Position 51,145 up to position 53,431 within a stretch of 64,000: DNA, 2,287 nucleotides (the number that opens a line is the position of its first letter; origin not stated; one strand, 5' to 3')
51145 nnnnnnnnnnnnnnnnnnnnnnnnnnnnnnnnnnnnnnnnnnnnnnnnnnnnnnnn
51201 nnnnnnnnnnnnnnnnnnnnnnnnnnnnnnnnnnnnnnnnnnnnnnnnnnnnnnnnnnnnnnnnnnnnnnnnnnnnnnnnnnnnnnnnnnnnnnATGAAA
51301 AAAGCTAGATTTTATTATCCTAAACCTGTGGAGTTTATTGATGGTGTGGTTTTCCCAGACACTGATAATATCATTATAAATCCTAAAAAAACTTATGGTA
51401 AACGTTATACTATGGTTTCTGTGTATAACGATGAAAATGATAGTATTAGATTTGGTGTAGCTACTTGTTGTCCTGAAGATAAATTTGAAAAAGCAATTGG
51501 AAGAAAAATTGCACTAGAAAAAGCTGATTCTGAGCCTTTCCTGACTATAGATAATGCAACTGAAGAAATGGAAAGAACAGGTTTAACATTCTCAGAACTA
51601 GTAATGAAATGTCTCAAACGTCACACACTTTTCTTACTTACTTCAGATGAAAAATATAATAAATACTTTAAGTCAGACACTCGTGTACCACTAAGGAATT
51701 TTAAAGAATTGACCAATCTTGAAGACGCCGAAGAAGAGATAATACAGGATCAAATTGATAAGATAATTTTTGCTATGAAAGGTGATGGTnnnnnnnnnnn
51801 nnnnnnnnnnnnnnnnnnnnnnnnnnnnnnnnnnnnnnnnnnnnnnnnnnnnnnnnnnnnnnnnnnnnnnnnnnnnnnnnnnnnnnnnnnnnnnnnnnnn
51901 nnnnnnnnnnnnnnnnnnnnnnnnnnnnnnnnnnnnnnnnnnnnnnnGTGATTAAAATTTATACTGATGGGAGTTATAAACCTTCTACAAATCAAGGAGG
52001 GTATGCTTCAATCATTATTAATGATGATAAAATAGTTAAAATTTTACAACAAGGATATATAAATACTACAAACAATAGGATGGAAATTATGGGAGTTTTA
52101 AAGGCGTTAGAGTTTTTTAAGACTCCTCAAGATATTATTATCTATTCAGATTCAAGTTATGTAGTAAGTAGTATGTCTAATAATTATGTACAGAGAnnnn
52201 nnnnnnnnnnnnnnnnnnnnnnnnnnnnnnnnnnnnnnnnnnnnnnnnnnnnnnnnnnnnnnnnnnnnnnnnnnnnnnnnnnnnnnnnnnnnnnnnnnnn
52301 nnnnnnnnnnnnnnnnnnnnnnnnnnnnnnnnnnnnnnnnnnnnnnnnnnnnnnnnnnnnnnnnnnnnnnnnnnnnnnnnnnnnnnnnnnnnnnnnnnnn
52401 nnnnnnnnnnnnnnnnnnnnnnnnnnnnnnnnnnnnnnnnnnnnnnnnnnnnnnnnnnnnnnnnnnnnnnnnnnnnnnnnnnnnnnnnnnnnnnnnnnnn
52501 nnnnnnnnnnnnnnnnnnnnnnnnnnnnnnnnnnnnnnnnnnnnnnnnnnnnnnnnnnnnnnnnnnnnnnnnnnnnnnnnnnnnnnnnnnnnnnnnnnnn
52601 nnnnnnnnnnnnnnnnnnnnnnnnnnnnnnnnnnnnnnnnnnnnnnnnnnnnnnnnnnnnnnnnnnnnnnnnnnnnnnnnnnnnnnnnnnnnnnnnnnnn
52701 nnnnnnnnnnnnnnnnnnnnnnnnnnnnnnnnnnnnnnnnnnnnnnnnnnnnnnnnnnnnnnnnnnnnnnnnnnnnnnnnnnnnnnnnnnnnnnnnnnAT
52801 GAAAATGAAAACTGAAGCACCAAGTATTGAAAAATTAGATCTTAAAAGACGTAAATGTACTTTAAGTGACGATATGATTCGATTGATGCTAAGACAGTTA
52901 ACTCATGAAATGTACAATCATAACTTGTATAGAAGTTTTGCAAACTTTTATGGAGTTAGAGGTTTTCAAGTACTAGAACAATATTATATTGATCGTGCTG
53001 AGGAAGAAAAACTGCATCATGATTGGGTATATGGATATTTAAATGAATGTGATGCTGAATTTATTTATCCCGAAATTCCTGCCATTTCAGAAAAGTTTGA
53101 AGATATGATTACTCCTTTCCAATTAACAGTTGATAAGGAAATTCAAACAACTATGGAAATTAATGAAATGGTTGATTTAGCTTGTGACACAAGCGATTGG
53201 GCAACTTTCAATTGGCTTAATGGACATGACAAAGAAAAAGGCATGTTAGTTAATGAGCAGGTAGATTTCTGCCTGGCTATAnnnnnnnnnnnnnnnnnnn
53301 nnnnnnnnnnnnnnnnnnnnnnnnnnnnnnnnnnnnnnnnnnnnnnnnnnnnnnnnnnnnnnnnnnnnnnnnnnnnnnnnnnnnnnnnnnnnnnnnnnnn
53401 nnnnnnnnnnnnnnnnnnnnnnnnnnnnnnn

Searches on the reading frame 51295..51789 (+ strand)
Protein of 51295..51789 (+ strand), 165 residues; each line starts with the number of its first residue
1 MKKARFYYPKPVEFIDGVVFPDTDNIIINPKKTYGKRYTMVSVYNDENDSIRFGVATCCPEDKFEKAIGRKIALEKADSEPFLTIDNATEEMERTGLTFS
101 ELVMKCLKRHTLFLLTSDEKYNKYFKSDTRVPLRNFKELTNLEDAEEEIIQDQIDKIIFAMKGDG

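Call 11: search_protein_families(library=pfam, proteins=[window:51295-51789:+], max_evalue=0.01)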
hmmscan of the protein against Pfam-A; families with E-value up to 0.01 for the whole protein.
window:51295-51789:+ (165 aa): 0 families

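Call 12: search_protein_families(library=phrogs, proteins=[window:51295-51789:+], max_evalue=0.001)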
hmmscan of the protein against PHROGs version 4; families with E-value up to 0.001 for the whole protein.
window:51295-51789:+ (165 aa): 0 families

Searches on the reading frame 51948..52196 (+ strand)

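Call 11: search_protein_families(library=pfam, proteins=[window:51948-52196:+], max_evalue=0.01)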
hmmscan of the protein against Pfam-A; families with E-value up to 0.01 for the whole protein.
window:51948-52196:+ (83 aa): 2 families
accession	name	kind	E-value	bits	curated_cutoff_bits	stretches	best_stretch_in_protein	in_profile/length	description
PF00075.30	RNase_H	-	3e-17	63.5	25.8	1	3-78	5-77/141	RNase H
PF13456.12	RVT_3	-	0.0082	16.5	21.6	1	6-78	2-78/123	Reverse transcriptase-like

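Call 12: search_protein_families(library=phrogs, proteins=[window:51948-52196:+], max_evalue=0.001)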
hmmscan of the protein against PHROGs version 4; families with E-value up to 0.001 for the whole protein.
window:51948-52196:+ (83 aa): 2 families
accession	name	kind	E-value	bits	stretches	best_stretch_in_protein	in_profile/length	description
phrog_531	-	DNA, RNA and nucleotide metabolism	2.2e-24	87.3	1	1-77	75-157/285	Rnase H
phrog_3265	-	DNA, RNA and nucleotide metabolism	1.2e-05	25.4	1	37-79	83-127/496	ribonuclease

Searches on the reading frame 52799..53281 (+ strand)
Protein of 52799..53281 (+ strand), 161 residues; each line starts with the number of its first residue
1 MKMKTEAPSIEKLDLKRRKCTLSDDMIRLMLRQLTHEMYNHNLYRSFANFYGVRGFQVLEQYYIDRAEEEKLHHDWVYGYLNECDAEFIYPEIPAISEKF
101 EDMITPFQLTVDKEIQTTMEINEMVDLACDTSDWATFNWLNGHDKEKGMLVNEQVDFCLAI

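Call 11: search_protein_families(library=pfam, proteins=[window:52799-53281:+], max_evalue=0.01)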
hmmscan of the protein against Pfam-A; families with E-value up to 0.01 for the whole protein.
window:52799-53281:+ (161 aa): 1 family
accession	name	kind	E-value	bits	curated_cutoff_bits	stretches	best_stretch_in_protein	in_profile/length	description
PF00210.30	Ferritin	-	1.6e-12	48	24.5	1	31-141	5-119/142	Ferritin-like domain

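Call 12: search_protein_families(library=phrogs, proteins=[window:52799-53281:+], max_evalue=0.001)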
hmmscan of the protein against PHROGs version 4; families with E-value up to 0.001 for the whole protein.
window:52799-53281:+ (161 aa): 1 family
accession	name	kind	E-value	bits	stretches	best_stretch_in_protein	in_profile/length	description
phrog_16594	-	unknown function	9.7e-11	42.8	1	24-147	4-127/167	-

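Call 77: find_related_loci(query=window:52799-53281:+, collection=viral_contigs, flank=8000)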
Query window:52799-53281:+ (161 aa) in viral_contigs; peptide patterns used: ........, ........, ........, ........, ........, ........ (x = any residue, [..] = any of these).
13 stretches matched a pattern; 12 encode a relative of the query (tblastn E <= 1e-3); 12 distinct loci.
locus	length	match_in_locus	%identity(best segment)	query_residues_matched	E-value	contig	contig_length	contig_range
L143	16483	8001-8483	98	1-161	2e-108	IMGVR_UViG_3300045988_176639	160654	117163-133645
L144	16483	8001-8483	98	1-161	2e-108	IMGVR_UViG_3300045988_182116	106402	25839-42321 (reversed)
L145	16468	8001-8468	97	1-156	4e-105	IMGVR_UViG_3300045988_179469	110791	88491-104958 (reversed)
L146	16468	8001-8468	73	1-156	8e-80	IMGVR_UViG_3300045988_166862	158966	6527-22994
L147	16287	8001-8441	71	15-160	4e-69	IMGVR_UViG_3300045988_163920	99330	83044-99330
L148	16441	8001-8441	71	15-160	3e-69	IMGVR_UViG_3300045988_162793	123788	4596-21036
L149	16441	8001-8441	71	15-160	3e-69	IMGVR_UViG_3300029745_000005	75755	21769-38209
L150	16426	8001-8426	70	15-156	6e-68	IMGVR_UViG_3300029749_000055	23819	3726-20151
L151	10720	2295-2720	70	15-156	6e-68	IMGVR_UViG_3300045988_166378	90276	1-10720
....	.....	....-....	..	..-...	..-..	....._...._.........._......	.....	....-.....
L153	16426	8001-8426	62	15-156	1e-57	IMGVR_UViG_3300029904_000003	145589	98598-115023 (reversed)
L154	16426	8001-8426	61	15-156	7e-58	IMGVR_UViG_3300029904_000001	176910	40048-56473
